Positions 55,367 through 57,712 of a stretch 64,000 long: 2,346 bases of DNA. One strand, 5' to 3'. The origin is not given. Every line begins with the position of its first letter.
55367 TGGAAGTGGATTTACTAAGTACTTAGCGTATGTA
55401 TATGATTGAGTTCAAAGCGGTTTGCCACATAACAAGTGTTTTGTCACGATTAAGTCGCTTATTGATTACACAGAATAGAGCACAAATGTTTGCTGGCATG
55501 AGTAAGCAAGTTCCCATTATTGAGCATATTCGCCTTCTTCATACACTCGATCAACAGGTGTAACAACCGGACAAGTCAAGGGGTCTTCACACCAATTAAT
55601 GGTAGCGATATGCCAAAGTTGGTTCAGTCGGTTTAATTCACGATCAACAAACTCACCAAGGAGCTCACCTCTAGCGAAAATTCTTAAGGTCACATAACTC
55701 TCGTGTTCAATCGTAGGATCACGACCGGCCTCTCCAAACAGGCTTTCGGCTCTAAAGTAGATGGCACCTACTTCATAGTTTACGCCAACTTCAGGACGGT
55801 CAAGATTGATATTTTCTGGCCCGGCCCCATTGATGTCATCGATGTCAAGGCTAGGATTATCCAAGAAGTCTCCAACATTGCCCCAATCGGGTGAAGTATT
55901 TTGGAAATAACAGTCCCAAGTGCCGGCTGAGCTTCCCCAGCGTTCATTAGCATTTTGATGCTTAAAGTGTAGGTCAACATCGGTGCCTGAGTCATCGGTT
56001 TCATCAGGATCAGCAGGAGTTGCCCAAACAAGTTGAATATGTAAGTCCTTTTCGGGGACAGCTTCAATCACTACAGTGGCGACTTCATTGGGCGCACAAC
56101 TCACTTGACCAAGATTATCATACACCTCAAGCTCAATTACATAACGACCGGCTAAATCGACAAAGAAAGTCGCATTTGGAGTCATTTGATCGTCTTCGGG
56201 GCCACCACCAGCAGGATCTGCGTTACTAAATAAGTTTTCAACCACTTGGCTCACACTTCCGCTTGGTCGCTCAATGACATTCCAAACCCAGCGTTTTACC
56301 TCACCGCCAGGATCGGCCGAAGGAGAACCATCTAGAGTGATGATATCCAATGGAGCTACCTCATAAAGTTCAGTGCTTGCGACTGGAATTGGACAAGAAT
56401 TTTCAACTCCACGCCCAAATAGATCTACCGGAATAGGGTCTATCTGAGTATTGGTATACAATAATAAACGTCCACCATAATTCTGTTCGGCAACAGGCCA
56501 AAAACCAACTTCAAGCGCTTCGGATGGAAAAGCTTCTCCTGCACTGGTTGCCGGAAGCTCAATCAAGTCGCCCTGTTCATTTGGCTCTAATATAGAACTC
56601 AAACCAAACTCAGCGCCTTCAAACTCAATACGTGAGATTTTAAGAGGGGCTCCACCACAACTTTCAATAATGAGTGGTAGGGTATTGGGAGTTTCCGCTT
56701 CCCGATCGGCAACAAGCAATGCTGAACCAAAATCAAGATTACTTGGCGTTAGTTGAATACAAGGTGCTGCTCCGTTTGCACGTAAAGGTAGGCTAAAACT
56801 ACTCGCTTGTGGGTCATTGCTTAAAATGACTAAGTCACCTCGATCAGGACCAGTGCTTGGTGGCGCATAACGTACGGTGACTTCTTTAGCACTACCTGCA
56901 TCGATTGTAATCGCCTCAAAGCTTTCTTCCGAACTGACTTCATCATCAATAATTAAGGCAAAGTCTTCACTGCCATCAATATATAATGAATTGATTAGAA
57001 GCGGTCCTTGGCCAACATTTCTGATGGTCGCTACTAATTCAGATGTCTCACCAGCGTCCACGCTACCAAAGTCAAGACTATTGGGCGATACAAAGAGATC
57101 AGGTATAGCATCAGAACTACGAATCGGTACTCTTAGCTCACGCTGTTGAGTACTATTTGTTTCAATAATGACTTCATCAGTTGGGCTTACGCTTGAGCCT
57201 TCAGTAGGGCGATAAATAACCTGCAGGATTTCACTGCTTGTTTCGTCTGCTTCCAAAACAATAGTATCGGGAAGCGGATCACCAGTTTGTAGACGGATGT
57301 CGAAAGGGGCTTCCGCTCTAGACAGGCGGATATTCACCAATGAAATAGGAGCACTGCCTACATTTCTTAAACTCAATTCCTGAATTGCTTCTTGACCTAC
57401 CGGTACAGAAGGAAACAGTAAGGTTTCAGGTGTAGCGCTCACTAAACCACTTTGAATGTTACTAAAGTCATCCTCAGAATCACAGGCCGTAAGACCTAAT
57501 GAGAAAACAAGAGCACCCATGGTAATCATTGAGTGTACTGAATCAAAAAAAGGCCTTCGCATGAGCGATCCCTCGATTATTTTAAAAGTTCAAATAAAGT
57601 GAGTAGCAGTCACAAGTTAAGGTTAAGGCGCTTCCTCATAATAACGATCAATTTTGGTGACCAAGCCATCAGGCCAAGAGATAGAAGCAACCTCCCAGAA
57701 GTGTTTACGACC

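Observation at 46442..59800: Candidate seven-gene operon: surface-lipoprotein array with a Wzy_C (WaaL/PglL-like) membrane protein and a pseudokinase-FGE protein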

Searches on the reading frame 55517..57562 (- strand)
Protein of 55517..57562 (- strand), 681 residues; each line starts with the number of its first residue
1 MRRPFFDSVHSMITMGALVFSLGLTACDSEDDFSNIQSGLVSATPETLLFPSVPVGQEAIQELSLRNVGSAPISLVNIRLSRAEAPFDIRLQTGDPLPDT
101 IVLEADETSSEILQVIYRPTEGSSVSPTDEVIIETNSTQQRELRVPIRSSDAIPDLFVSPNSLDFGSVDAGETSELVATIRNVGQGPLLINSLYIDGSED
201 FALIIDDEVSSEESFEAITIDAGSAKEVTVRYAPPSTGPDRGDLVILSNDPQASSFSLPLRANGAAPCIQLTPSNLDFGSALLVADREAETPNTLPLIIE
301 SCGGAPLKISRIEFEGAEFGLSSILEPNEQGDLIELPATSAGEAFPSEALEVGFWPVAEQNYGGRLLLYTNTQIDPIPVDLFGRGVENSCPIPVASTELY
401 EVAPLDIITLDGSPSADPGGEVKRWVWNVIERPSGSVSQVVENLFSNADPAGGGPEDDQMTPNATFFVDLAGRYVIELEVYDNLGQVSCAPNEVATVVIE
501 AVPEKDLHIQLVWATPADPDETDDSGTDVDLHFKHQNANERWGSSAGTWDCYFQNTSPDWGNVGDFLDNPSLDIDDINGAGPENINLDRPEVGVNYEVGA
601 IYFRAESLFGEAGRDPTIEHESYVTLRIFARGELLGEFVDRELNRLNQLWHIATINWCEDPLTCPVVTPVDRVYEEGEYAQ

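Call 4: search_protein_families(library=pfam, proteins=[window:55517-57562:-], max_evalue=0.01)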
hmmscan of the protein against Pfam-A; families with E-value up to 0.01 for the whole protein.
window:55517-57562:- (681 aa): 5 families
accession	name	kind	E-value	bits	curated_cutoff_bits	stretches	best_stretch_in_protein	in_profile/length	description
PF22073.2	Cep192_D4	-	1e-17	64.8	35.5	2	156-264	4-111/112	Cep192 domain 4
PF22544.2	HYDIN_VesB_CFA65-like_Ig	-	4.5e-10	40.1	25.5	1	156-262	3-99/100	HYDIN/CFA65/VesB-like, Ig-like domain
PF15780.11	ASH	-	2e-09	38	27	1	157-252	8-94/98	Abnormal spindle-like microcephaly-assoc'd, ASPM-SPD-2-Hydin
PF07610.17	DUF1573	-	0.0016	18.8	26.1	0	161-192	6-37/98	Protein of unknown function (DUF1573)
PF24507.1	Ig_CFAP65_4th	-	0.004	18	27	0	348-384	40-75/76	CFAP65, fourth Ig-like domain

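Call 5: search_protein_families(library=ncbifam, proteins=[window:55517-57562:-], max_evalue=0.01)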
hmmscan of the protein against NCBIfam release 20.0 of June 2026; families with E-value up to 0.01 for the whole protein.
window:55517-57562:- (681 aa): 1 family
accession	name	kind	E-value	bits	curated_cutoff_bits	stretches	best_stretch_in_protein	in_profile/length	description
NF012200.0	choice_anch_D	domain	3.1e-20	72.7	45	2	152-252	13-107/108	choice-of-anchor D domain-containing protein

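Call 9: find_homologous_proteins(query=window:55517-57562:-, max_evalue=0.001)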
Query window:55517-57562:- (681 aa): 82 proteins with E <= 0.001 among 8000 candidates.
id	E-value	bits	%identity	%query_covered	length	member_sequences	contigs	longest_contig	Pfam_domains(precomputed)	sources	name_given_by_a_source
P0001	0.0e+0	1376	88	100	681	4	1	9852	PF22073.3,PF15780.12,PF22544.3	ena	-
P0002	0.0e+0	1226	78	98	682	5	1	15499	PF22073.3,PF15780.12,PF22544.3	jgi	jgi:hypothetical protein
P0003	0.0e+0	1144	73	100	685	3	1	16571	PF22073.3,PF07610.18,PF22544.3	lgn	-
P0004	0.0e+0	1138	73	99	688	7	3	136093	PF22073.3,PF15780.12,PF22544.3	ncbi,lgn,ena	-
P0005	0.0e+0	1085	71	96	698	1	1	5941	PF22073.3,PF22544.3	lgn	-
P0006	0.0e+0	1078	70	96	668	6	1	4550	PF22073.3,PF15780.12,PF22544.3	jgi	jgi:hypothetical protein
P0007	0.0e+0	1076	69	98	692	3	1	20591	PF22073.3,PF15780.12,PF07610.18,PF22544.3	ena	-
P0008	0.0e+0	1076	71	96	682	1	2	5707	PF22073.3,PF15780.12,PF22544.3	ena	-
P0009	0.0e+0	1066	68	99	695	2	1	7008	PF22073.3,PF22544.3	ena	-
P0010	0.0e+0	1054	68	99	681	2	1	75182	PF22073.3,PF15780.12,PF07610.18,PF22544.3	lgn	-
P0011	0.0e+0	1038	67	99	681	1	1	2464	PF22073.3,PF15780.12,PF07610.18,PF22544.3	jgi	jgi:hypothetical protein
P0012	3.8e-250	850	56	99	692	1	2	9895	PF22073.3,PF15780.12,PF22544.3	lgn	-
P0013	1.3e-249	849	57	95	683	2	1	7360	PF22073.3,PF22544.3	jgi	jgi:hypothetical protein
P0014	6.1e-247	840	57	97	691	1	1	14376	PF22073.3,PF15780.12,PF07610.18,PF22544.3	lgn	-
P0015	8.9e-247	839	55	100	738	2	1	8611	PF22073.3,PF22544.3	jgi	jgi:hypothetical protein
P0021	1.0e-205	703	52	94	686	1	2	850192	PF22073.3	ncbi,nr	ncbi:MAG: hypothetical protein KC613_25975 [Myxococcales bacterium]|nr:hypothetical protein [Myxococ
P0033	3.8e-195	669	51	94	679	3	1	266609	PF22073.3,PF15780.12,PF07610.18,PF22544.3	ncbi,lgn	ncbi:MAG: choice-of-anchor D domain-containing protein [Bradymonadia bacterium]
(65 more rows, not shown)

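Call 10: find_encoding_contigs(protein=P0004, flank=10000, max_places=2)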
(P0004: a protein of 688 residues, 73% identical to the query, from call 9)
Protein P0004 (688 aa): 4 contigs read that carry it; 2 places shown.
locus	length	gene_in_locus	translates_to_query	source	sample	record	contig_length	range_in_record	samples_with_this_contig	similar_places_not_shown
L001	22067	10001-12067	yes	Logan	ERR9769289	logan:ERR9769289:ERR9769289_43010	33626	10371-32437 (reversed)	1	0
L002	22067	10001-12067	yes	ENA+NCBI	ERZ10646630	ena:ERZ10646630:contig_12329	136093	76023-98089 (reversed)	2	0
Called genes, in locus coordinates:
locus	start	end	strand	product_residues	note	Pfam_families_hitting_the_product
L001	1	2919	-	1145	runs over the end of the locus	PF00515:TPR_1 (faint), PF13428:TPR_14 (faint), PF14559:TPR_19 (faint), PF07719:TPR_2 (faint), PF13174:TPR_6 (faint), PF13176:TPR_7 (faint), PF13424:TPR_12 (weak), PF13432:TPR_16 (weak)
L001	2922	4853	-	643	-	PF13174:TPR_6 (faint)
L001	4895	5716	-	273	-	PF13505:OMP_b-brl (weak)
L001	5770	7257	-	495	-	PF00092:VWA (faint)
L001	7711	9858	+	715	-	PF22073:Cep192_D4 (faint), PF22544:HYDIN_VesB_CFA65-like_Ig (faint)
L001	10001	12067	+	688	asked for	PF15780:ASH (faint), PF22073:Cep192_D4 (weak), PF22544:HYDIN_VesB_CFA65-like_Ig (faint), PF22073:Cep192_D4 (weak)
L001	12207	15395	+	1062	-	PF15780:ASH (faint), PF22073:Cep192_D4 (faint), PF22544:HYDIN_VesB_CFA65-like_Ig (faint)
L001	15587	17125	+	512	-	PF22073:Cep192_D4 (faint), PF22544:HYDIN_VesB_CFA65-like_Ig (faint), PF15780:ASH (faint)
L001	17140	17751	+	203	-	-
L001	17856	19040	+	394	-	PF04932:Wzy_C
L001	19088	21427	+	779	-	-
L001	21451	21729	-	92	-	PF09650:PHA_gran_rgn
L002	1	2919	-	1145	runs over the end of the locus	PF00515:TPR_1 (faint), PF13428:TPR_14 (faint), PF14559:TPR_19 (faint), PF07719:TPR_2 (faint), PF13174:TPR_6 (faint), PF13176:TPR_7 (faint), PF13424:TPR_12 (weak), PF13432:TPR_16 (weak)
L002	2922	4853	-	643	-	PF13174:TPR_6 (faint)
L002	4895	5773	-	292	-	PF13505:OMP_b-brl (weak)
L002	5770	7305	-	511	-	PF00092:VWA (faint)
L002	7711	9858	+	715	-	PF22073:Cep192_D4 (faint), PF22544:HYDIN_VesB_CFA65-like_Ig (faint)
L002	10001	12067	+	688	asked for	PF15780:ASH (faint), PF22073:Cep192_D4 (weak), PF22544:HYDIN_VesB_CFA65-like_Ig (faint), PF22073:Cep192_D4 (weak)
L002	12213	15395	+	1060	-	PF15780:ASH (faint), PF22073:Cep192_D4 (faint), PF22544:HYDIN_VesB_CFA65-like_Ig (faint)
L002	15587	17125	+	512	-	PF22073:Cep192_D4 (faint), PF22544:HYDIN_VesB_CFA65-like_Ig (faint), PF15780:ASH (faint)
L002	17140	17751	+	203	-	-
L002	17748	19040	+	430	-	PF04932:Wzy_C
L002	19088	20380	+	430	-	-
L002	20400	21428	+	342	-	-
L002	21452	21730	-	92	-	PF09650:PHA_gran_rgn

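Call 11: find_encoding_contigs(protein=P0021, flank=10000, max_places=2)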
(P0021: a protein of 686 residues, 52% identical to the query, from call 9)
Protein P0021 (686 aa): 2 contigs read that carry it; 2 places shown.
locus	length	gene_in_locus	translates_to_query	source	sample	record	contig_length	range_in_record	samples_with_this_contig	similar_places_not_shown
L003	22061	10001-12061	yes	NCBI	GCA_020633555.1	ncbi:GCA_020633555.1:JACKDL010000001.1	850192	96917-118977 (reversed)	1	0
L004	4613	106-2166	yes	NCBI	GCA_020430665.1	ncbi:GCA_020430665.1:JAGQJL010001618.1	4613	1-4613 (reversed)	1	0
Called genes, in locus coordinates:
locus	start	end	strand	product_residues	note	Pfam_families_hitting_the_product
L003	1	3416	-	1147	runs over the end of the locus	PF13428:TPR_14 (faint), PF00515:TPR_1 (faint), PF07719:TPR_2 (faint), PF13174:TPR_6 (faint), PF13432:TPR_16 (faint), PF14559:TPR_19 (faint), PF24575:TPR_Slam (faint), PF09976:TPR_21 (faint), +4 more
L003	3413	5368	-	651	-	PF13432:TPR_16 (weak), PF14559:TPR_19 (faint)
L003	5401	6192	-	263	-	PF13505:OMP_b-brl (faint)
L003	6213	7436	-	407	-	PF00092:VWA, PF13519:VWA_2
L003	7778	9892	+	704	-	PF15780:ASH (faint), PF22544:HYDIN_VesB_CFA65-like_Ig (faint), PF22073:Cep192_D4 (faint)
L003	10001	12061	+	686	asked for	PF22073:Cep192_D4 (weak)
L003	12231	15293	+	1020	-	PF15780:ASH (faint), PF22073:Cep192_D4 (faint), PF07610:DUF1573 (faint), PF22544:HYDIN_VesB_CFA65-like_Ig (faint), PF14874:PapD-like (faint)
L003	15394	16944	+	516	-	PF15780:ASH (faint), PF22544:HYDIN_VesB_CFA65-like_Ig (faint), PF22073:Cep192_D4 (faint)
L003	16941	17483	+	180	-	PF03692:CxxCxxCC (weak)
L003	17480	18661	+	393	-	PF26549:Tricorn_N (weak)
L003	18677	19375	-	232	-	-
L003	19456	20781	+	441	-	PF02012:BNR (faint), PF15902:Sortilin-Vps10 (faint)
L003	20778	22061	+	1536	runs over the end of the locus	PF13429:TPR_15 (weak), PF13432:TPR_16 (weak), PF14559:TPR_19 (weak), PF23914:TPR_CcmH_CycH (weak), PF13428:TPR_14 (weak), PF13432:TPR_16, PF14559:TPR_19, PF12969:DUF3857, +11 more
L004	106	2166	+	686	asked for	PF22073:Cep192_D4 (weak)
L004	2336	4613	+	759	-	PF07610:DUF1573 (faint), PF15780:ASH (faint), PF22073:Cep192_D4 (faint), PF22544:HYDIN_VesB_CFA65-like_Ig (faint), PF14874:PapD-like (faint)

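Call 12: find_encoding_contigs(protein=P0033, flank=10000, max_places=2)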
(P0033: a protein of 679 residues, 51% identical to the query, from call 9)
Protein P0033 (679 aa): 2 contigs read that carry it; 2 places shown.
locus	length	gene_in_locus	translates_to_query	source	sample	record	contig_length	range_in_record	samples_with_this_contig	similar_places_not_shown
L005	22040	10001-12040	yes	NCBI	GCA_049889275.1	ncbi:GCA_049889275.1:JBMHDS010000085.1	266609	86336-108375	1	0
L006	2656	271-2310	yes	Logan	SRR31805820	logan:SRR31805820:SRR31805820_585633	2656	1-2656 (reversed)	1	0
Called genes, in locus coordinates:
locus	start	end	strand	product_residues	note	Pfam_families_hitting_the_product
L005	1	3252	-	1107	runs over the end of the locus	PF13174:TPR_6 (faint), PF00515:TPR_1 (faint), PF13176:TPR_7 (faint), PF13181:TPR_8 (faint), PF13371:TPR_9 (faint), PF13428:TPR_14 (faint), PF13432:TPR_16 (faint), PF14559:TPR_19 (faint), +3 more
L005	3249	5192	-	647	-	-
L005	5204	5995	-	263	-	-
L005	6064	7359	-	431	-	-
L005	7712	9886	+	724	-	PF07610:DUF1573 (faint), PF22073:Cep192_D4 (weak), PF22544:HYDIN_VesB_CFA65-like_Ig (weak)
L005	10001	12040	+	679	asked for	PF07610:DUF1573 (faint), PF15780:ASH (weak), PF22073:Cep192_D4, PF22544:HYDIN_VesB_CFA65-like_Ig (weak)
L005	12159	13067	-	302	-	-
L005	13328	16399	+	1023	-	PF22073:Cep192_D4 (faint), PF22544:HYDIN_VesB_CFA65-like_Ig (faint), PF07610:DUF1573 (faint), PF15780:ASH (faint)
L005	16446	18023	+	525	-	PF15780:ASH (faint), PF22073:Cep192_D4 (faint), PF22544:HYDIN_VesB_CFA65-like_Ig (faint)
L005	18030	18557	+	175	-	PF03692:CxxCxxCC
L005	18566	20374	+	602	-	-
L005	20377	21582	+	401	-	-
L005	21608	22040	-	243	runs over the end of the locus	-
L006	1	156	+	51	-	?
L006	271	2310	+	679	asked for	PF07610:DUF1573 (faint), PF15780:ASH (weak), PF22073:Cep192_D4, PF22544:HYDIN_VesB_CFA65-like_Ig (weak)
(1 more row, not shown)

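Call 15: search_protein_families(library=ncbifam, proteins=[L003:3413-5368:-, L003:1-3416:-], max_evalue=0.001)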
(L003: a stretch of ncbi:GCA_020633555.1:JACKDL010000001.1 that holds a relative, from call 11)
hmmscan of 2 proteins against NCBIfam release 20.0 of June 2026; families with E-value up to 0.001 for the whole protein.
L003:3413-5368:- (651 aa): 2 families
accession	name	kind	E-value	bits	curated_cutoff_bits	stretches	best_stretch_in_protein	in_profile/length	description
NF033756.1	gliding_GltC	equivalog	6.1e-58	197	450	1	136-651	97-620/622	adventurous gliding motility protein GltC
TIGR02795.1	tol_pal_ybgF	equivalog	3e-06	27.8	90.1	0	166-233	8-73/119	tol-pal system protein YbgF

L003:1-3416:- (1138 aa): 8 families
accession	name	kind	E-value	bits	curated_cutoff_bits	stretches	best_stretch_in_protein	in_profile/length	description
TIGR02795.1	tol_pal_ybgF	equivalog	6.1e-38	130.1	90.1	4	767-864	15-113/119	tol-pal system protein YbgF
NF008068.0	PRK10803.1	equivalog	5.6e-20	72.4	383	3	720-828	145-255/263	cell division protein CpoB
TIGR03302.1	OM_YfiO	subfamily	8.4e-15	54.9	81.4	2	710-822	26-147/239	outer membrane protein assembly factor BamD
TIGR02917.1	PEP_TPR_lipo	equivalog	5.8e-12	44.3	312.2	1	708-830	218-335/899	XrtA/PEP-CTERM system TPR-repeat protein PrsT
NF040959.1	MamA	equivalog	4.3e-11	42.6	200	2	700-842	57-188/204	magnetosome protein MamA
NF033920.0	C39_PA2778_fam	equivalog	1.6e-08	34.3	150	1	716-815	155-249/255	PA2778 family cysteine peptidase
NF052312.1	T9SS_PorW_SprE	equivalog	1.2e-07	30.8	250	1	788-862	543-618/716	type IX secretion system periplasmic lipoprotein PorW/SprE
TIGR02521.1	type_IV_pilW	equivalog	2.7e-05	23.8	154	1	723-865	71-206/234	type IV pilus biogenesis/stability protein PilW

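Call 17: find_related_loci(query=A1, collection=genome_contigs, flank=10000)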
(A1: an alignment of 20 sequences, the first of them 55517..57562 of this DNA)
Query A1 (681 aa) in genome_contigs; peptide patterns used: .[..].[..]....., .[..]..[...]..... (x = any residue, [..] = any of these).
281 stretches matched a pattern; 261 encode a relative of the query (tblastn E <= 1e-3); the best 80 are kept; 73 distinct loci.
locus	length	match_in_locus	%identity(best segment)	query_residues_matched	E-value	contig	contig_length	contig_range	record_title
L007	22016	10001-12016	73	10-681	0e+0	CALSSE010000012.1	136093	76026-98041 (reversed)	MAG: uncultured bacterium isolate O_MB67 genome assembly, contig: contig_12329_O_MB67, whole genome shotgun sequence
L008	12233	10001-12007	52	12-679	0e+0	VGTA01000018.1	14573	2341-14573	MAG: Deltaproteobacteria bacterium isolate K_DeepCast_35m_m1_177 K_DeepCast_35m_m1_177_Ga0194129_10006332, whole genome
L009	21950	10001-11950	52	41-679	0e+0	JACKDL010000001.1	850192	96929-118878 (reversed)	MAG: Myxococcales bacterium isolate HK-STAS-MYXO-6 HK-STAS-MYXO-6_1, whole genome shotgun sequence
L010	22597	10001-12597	49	23-679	0e+0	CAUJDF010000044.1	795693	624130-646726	MAG: Myxococcota bacterium isolate KLAP118 genome assembly, contig: KLAP118_474190, whole genome shotgun sequence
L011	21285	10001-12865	48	1-680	0e+0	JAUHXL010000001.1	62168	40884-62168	MAG: bacterium isolate 2_bin.9 NODE_437_length_62168_cov_3.244081, whole genome shotgun sequence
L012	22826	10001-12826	47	1-680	0e+0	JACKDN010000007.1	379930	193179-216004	MAG: Myxococcales bacterium isolate HK-STAS-MYXO-8 HK-STAS-MYXO-8_7, whole genome shotgun sequence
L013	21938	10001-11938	51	37-679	0e+0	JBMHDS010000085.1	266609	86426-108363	MAG: Bradymonadia bacterium isolate xHP1_bin.495 c_000000000085, whole genome shotgun sequence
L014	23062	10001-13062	50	8-680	0e+0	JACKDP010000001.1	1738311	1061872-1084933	MAG: Myxococcales bacterium isolate HK-STAS-MYXO-10 HK-STAS-MYXO-10_1, whole genome shotgun sequence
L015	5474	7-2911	49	18-680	0e+0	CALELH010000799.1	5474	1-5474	MAG TPA_asm: uncultured Myxococcales bacterium isolate ERR598995_bin.40_CONCOCT_v1.1_MAG genome assembly, contig: ERZ842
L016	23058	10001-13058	49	26-679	0e+0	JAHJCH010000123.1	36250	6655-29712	MAG: Myxococcota bacterium isolate Modern_marine.mb.298 Modern_marine.mb.298_k141_885220, whole genome shotgun sequence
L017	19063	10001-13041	48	28-676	0e+0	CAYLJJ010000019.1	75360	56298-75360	MAG TPA_asm: uncultured Nannocystaceae bacterium isolate binchicken_co141_483 genome assembly, contig: NODE_1287_length_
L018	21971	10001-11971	47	25-679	0e+0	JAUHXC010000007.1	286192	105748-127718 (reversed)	MAG: bacterium isolate 2_bin.46 NODE_61_length_286192_cov_8.945369, whole genome shotgun sequence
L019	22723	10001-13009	46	3-675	2e-180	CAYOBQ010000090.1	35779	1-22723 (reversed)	MAG TPA_asm: uncultured Nannocystaceae bacterium isolate SRP077602_co1_395 genome assembly, contig: NODE_3252_length_357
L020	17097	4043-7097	48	45-679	4e-180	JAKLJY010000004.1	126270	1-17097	MAG: Myxococcota bacterium isolate MAG.78 MAG.78-NODE_4_length_126270_cov_6.202729, whole genome shotgun sequence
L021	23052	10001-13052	47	2-679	2e-178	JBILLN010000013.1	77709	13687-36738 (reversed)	MAG: Bradymonadia bacterium isolate ME2017-08-05_3300034118_group7_bin165 Rohwer_bin1474_scaffold_35_c1, whole genome sh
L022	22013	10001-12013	47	9-679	9e-175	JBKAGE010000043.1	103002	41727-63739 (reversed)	MAG: Bradymonadia bacterium isolate Ske_MAG24 Ske_MAG24_0043, whole genome shotgun sequence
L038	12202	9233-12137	37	10-681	1e-111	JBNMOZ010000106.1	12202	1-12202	MAG: Bradymonadia bacterium isolate 3300055292_31 Ga0535668_0007276, whole genome shotgun sequence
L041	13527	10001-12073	34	13-657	4e-107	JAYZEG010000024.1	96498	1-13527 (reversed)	MAG: Myxococcota bacterium isolate XB_MAG137 DB_MAG137_0024, whole genome shotgun sequence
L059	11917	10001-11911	37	11-634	1e-88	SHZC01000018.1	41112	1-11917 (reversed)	MAG: Myxococcales bacterium isolate Baikal-deep-G135 BACOMB-C3994, whole genome shotgun sequence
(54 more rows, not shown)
